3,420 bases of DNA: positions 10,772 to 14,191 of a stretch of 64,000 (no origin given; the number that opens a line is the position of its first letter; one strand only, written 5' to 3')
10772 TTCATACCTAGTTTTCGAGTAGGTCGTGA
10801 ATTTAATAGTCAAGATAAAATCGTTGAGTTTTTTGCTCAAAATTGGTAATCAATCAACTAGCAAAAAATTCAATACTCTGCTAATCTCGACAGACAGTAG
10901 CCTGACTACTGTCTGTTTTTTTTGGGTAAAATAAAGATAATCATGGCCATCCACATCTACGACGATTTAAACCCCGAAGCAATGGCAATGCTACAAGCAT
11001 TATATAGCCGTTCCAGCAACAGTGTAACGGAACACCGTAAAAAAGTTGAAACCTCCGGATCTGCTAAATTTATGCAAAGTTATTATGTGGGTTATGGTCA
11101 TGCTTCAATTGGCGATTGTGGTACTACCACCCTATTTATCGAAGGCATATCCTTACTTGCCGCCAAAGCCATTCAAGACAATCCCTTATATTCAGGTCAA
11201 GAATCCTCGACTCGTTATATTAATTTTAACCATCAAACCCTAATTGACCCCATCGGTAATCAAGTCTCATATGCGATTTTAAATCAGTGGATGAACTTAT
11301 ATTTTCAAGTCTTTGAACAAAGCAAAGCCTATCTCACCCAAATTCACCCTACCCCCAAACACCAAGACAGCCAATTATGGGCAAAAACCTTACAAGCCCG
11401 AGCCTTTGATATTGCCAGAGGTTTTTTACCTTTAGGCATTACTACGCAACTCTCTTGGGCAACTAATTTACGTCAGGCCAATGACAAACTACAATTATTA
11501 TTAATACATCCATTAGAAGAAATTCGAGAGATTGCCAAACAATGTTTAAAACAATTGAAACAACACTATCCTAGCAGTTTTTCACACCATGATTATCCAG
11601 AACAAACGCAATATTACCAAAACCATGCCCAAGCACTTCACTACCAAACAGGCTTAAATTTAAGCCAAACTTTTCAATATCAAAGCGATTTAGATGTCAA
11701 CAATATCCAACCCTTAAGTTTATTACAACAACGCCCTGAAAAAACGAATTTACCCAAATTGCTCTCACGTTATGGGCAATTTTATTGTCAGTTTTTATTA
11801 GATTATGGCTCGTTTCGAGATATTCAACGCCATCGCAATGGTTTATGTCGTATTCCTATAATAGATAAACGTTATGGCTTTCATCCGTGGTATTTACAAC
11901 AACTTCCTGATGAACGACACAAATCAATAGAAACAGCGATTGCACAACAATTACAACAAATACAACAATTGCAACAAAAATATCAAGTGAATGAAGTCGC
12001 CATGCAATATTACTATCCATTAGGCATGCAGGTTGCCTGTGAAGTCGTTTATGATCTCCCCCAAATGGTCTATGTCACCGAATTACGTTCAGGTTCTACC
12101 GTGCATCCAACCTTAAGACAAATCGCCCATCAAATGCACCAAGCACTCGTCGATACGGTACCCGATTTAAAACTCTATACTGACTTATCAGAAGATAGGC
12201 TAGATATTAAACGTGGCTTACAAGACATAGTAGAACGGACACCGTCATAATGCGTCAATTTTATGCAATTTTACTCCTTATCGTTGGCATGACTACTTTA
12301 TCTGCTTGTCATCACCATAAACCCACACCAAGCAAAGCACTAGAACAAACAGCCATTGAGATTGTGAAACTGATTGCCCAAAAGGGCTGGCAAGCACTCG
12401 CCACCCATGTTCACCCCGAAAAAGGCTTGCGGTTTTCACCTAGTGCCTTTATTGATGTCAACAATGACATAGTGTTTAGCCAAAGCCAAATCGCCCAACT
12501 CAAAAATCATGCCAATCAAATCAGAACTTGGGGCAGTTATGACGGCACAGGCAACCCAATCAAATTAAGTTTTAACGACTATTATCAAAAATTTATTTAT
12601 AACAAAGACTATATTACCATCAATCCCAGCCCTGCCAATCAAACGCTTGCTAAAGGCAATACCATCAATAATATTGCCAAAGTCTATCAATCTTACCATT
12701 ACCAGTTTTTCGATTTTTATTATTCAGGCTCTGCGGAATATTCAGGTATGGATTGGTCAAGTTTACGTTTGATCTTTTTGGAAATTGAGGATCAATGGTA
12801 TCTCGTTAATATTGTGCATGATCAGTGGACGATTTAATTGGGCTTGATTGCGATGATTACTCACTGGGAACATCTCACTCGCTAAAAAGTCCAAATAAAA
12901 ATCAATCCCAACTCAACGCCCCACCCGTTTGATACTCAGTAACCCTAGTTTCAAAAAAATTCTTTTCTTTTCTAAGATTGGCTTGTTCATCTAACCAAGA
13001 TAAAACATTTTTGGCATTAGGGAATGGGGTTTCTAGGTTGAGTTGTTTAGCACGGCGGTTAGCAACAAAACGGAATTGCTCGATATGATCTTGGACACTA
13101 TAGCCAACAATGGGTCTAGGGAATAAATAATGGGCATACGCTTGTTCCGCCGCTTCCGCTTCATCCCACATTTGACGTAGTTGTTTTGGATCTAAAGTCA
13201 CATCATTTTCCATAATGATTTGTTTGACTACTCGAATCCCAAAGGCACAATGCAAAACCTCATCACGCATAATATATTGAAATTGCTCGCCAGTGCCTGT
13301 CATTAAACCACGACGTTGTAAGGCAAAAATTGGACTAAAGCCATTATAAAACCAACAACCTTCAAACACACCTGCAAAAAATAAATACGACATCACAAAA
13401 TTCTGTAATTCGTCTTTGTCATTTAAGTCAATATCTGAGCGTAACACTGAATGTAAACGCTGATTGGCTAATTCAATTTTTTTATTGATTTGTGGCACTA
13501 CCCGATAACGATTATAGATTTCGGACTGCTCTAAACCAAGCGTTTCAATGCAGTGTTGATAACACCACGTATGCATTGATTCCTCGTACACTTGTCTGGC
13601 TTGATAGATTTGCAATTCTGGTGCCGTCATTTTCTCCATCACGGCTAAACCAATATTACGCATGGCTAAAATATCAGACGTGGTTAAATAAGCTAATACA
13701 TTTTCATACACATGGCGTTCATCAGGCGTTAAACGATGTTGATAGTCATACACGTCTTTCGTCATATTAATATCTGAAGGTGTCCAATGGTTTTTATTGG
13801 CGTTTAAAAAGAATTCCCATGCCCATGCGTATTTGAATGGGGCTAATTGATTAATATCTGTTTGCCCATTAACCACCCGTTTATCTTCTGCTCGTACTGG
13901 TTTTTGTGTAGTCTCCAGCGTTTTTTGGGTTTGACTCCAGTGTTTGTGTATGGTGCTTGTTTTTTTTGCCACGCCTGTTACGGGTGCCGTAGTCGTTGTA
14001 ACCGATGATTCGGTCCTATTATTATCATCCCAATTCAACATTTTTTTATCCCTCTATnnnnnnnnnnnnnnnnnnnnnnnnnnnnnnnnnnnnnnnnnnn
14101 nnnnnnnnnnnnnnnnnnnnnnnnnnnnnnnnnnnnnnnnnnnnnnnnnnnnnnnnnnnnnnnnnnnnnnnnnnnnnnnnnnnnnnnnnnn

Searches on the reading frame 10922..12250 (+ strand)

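Call 23: search_protein_families(library=ncbifam, proteins=[window:10922-12250:+], max_evalue=1e-10)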
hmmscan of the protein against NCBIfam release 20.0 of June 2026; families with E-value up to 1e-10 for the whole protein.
window:10922-12250:+ (442 aa): 1 family
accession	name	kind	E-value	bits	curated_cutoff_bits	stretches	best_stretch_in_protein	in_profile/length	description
TIGR02170.1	thyX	equivalog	3e-12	46.5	87.9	0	16-221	12-209/211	FAD-dependent thymidylate synthase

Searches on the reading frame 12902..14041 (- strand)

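Call 23: search_protein_families(library=ncbifam, proteins=[window:12902-14041:-], max_evalue=1e-10)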
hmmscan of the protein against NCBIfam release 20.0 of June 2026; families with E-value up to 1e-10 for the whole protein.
window:12902-14041:- (379 aa): 8 families
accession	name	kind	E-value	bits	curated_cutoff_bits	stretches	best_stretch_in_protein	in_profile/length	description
NF005550.0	PRK07209.1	equivalog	1.1e-111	373.5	309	1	1-379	1-383/383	ribonucleotide-diphosphate reductase subunit beta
NF007186.0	PRK09614.1-5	equivalog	4e-60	203.6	237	1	61-373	9-312/328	ribonucleotide-diphosphate reductase subunit beta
NF007184.0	PRK09614.1-3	equivalog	1.5e-56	192.3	310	1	46-374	14-340/346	ribonucleotide-diphosphate reductase subunit beta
NF009398.0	PRK12759.1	equivalog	9.1e-24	84.2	649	1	66-379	100-405/410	bifunctional gluaredoxin/ribonucleoside-diphosphate reductase subunit beta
NF006576.0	PRK09101.1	equivalog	1.1e-21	77.2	346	1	85-352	48-338/376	class Ia ribonucleoside-diphosphate reductase subunit beta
NF007183.0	PRK09614.1-2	subfamily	2e-17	63.2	320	1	77-343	22-282/327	ribonucleotide-diphosphate reductase subunit beta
TIGR04171.1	RNR_1b_NrdF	exception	2.5e-17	63.1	355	1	76-373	16-304/316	class 1b ribonucleoside-diphosphate reductase subunit beta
NF006200.0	PRK08326.1-3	equivalog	6.5e-14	51.9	194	1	47-284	11-236/321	R2-like ligand-binding oxidase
